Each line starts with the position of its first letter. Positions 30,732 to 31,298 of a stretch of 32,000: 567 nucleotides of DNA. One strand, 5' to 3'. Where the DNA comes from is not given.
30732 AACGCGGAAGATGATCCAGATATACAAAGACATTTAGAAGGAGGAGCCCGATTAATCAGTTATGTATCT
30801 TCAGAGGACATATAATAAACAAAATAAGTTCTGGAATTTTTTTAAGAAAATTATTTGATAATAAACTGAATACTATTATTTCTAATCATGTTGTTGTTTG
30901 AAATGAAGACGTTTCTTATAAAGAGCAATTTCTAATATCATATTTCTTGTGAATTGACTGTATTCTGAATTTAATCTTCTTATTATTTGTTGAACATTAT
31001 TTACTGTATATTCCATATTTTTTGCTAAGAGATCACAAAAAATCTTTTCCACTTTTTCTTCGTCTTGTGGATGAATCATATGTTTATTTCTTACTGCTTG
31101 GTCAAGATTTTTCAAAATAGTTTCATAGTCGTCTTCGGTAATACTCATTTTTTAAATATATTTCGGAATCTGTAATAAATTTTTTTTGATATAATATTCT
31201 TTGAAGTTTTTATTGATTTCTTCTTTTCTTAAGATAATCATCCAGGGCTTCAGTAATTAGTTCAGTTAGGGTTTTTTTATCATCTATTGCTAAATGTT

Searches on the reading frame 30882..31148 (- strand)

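Call 75: search_protein_families(library=pfam, proteins=[window:30882-31148:-], max_evalue=0.01)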
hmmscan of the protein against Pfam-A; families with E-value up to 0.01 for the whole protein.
window:30882-31148:- (88 aa): 1 family
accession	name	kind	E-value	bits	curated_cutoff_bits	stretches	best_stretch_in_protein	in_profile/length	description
PF05918.17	API5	-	0.0081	15.5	27.4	1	3-70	383-444/536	Apoptosis inhibitory protein 5 (API5)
